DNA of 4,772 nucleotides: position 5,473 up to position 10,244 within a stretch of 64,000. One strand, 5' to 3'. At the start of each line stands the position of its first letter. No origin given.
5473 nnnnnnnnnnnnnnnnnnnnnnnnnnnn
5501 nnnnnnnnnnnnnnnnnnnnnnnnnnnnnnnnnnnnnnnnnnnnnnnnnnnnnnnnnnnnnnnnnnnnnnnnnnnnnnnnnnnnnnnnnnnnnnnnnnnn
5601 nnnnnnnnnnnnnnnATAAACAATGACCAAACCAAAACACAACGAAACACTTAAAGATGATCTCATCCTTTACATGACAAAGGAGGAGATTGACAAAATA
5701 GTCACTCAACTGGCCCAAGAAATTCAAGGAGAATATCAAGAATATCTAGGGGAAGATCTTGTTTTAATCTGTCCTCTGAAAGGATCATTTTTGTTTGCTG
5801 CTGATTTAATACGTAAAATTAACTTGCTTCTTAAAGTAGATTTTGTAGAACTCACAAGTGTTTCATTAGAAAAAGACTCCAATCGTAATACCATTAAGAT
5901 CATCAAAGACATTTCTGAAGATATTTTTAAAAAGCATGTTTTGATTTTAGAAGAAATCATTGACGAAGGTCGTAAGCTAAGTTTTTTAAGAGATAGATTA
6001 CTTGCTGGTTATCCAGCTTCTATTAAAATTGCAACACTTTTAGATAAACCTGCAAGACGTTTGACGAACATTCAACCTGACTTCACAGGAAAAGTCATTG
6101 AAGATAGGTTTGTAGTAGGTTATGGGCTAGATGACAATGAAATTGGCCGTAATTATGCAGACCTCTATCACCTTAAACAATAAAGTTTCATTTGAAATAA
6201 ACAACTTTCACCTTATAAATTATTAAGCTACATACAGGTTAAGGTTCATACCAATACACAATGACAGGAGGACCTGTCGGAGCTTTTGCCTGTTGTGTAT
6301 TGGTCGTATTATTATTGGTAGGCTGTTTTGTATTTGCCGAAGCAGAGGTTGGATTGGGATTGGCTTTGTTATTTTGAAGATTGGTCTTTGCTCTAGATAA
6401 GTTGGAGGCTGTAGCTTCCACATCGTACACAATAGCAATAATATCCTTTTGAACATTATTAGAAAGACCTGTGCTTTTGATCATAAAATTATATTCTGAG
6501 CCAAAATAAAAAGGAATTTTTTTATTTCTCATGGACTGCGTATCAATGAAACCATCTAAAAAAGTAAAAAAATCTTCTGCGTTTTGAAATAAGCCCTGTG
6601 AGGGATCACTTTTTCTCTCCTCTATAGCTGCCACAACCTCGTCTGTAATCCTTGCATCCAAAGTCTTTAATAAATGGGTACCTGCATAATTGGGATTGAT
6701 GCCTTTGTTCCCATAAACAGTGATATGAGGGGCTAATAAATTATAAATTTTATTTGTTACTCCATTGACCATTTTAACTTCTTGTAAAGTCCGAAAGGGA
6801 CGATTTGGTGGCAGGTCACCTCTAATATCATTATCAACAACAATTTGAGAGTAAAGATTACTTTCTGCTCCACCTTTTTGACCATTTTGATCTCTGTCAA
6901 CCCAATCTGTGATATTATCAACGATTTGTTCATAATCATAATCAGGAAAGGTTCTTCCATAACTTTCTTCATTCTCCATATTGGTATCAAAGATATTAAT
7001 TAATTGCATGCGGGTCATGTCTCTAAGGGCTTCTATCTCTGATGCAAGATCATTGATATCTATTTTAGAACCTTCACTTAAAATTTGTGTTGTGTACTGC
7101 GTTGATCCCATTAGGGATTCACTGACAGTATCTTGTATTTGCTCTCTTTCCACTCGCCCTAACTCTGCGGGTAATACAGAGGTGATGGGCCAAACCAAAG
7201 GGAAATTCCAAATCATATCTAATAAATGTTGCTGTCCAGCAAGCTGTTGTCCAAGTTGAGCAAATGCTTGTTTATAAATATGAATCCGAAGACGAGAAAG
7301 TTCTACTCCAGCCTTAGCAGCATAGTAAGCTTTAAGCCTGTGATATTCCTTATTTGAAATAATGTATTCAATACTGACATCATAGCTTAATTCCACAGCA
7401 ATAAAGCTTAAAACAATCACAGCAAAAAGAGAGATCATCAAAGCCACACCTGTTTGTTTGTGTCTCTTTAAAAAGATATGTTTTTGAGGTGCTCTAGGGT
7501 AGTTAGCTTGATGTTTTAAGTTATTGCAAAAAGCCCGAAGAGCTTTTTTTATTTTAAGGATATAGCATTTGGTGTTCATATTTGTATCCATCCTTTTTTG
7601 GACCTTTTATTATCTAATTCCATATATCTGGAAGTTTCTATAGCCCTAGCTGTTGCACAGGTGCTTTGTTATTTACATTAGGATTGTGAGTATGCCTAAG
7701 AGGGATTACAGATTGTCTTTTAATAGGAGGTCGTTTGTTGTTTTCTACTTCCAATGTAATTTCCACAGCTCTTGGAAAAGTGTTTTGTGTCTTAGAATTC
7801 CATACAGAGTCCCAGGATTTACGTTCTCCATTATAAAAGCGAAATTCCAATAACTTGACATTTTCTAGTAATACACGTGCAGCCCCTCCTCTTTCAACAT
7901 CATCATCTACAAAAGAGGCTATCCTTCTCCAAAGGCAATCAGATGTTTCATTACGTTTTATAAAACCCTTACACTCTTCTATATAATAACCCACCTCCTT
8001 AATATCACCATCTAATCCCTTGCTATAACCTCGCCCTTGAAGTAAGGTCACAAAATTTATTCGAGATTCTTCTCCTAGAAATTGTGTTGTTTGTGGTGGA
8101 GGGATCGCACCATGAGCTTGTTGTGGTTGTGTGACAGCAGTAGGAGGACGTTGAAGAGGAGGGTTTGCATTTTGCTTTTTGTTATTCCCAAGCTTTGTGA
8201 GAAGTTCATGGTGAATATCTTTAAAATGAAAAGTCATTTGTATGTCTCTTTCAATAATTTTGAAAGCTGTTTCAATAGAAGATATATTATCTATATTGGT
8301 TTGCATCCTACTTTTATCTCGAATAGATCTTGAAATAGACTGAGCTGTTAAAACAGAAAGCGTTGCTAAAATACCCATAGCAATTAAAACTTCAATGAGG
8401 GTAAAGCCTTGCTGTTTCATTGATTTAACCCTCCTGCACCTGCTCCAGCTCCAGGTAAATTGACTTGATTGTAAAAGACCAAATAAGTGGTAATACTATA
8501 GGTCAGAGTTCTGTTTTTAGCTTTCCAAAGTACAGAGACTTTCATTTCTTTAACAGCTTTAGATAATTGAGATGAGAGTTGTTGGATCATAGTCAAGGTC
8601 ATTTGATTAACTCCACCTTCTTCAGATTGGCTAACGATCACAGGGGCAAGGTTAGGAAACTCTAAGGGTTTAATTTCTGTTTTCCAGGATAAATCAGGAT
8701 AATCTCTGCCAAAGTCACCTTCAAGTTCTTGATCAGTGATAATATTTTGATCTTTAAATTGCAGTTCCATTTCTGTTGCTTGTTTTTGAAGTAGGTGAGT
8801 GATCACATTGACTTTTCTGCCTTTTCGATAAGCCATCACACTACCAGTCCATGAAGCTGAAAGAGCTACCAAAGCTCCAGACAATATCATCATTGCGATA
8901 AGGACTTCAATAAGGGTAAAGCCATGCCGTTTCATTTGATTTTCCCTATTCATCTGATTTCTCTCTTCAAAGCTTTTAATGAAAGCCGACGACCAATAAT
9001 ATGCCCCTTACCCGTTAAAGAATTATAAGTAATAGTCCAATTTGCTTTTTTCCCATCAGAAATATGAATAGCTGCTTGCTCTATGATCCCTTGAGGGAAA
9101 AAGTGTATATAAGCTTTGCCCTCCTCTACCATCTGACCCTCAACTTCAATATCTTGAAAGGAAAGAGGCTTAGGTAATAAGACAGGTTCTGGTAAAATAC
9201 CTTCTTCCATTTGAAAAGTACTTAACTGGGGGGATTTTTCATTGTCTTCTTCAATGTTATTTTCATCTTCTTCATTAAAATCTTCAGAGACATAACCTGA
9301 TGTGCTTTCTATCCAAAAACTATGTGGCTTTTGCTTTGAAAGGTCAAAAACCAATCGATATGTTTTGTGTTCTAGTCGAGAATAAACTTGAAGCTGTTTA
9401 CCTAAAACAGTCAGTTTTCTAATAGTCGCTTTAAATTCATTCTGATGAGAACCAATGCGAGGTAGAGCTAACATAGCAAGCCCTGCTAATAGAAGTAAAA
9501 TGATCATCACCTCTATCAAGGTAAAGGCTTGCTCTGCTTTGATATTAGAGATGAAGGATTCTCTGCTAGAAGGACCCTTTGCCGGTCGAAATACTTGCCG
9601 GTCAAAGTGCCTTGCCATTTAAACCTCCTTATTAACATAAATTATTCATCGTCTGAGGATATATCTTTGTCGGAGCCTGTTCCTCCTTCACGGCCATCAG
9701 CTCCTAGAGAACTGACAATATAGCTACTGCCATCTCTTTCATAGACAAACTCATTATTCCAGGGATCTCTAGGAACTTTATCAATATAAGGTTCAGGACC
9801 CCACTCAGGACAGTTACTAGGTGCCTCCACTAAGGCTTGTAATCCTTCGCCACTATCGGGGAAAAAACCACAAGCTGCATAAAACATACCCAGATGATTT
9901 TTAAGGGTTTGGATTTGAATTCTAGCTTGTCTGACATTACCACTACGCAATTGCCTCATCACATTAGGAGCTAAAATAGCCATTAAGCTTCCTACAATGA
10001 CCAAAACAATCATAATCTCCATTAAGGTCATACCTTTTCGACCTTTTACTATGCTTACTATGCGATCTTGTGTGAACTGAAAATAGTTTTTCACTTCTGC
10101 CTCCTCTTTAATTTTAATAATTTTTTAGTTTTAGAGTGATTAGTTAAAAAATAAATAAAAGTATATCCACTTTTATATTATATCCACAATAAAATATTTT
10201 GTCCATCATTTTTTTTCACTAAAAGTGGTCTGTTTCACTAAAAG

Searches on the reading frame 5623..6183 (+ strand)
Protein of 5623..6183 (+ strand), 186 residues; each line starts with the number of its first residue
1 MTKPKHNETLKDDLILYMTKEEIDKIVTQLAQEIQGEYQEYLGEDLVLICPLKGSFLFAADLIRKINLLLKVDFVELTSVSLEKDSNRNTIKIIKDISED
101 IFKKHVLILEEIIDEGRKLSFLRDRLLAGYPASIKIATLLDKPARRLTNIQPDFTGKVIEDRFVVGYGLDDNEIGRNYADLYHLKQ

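Call 59: search_protein_families(library=pfam, proteins=[window:5623-6183:+], max_evalue=0.01)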
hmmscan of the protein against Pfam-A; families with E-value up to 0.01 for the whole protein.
window:5623-6183:+ (186 aa): 1 family
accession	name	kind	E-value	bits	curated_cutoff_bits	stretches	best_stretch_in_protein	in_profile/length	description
PF00156.33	Pribosyltran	-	2.6e-20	72.8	26.3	1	22-171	4-157/158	Phosphoribosyl transferase domain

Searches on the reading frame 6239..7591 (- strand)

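Call 24: search_protein_families(library=pfam, proteins=[window:6239-7591:-], max_evalue=0.01)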
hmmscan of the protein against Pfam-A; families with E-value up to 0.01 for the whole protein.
window:6239-7591:- (450 aa): 1 family
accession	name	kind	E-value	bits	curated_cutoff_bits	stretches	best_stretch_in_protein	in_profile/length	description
PF21687.3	T2SSK_1st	-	7.7e-13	49.6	26.2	1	216-293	33-105/107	Type II secretion system (T2SS), protein K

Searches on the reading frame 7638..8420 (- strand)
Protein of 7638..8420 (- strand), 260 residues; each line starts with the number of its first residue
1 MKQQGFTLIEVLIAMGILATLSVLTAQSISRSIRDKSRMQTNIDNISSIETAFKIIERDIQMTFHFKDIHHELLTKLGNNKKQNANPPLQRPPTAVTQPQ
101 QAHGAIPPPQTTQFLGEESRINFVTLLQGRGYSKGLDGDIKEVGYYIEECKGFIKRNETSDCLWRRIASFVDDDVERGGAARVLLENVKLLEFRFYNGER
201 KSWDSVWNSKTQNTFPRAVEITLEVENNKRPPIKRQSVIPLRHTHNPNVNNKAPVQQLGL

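Call 59: search_protein_families(library=pfam, proteins=[window:7638-8420:-], max_evalue=0.01)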
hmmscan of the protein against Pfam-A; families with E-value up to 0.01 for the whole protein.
window:7638-8420:- (260 aa): 2 families
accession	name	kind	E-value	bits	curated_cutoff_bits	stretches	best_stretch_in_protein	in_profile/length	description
PF11612.13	T2SSJ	-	1.7e-12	48.3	28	1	114-227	31-132/140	Type II secretion system (T2SS), protein J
PF07963.17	N_methyl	-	8e-08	32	21.2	1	1-24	2-25/27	Prokaryotic N-terminal methylation motif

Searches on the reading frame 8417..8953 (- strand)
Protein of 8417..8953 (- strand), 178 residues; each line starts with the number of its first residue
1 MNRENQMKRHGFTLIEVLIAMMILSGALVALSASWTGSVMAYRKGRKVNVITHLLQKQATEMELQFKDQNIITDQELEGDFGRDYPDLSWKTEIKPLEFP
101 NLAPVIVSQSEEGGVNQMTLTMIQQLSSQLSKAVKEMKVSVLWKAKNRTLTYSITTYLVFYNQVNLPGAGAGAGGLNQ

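Call 59: search_protein_families(library=pfam, proteins=[window:8417-8953:-], max_evalue=0.01)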
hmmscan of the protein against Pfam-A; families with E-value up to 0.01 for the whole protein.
window:8417-8953:- (178 aa): 1 family
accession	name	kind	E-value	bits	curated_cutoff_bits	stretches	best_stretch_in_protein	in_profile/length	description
PF07963.17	N_methyl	-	2.2e-07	30.6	21.2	1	7-25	2-20/27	Prokaryotic N-terminal methylation motif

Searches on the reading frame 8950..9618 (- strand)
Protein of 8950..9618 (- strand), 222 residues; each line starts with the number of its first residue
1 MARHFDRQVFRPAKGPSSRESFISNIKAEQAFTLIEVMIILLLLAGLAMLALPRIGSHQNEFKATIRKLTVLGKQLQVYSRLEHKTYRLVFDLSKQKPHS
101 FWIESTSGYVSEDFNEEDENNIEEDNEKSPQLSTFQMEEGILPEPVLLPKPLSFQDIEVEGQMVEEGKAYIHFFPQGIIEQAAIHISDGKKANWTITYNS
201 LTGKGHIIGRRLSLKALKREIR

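Call 59: search_protein_families(library=pfam, proteins=[window:8950-9618:-], max_evalue=0.01)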
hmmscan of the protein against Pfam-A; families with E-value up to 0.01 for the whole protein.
window:8950-9618:- (222 aa): 1 family
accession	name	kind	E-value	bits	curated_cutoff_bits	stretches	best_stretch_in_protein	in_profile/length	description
PF07963.17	N_methyl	-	0.0072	16.3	21.2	0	27-45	2-20/27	Prokaryotic N-terminal methylation motif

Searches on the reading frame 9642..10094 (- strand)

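Call 59: search_protein_families(library=pfam, proteins=[window:9642-10094:-], max_evalue=0.01)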
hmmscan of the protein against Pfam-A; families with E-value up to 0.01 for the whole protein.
window:9642-10094:- (150 aa): 2 families
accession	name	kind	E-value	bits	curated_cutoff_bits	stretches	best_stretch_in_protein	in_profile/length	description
PF08334.16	T2SSG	-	2.8e-28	98.6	21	1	44-147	1-107/108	Type II secretion system (T2SS), protein G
PF07963.17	N_methyl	-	2e-05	24.4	21.2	1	17-41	2-26/27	Prokaryotic N-terminal methylation motif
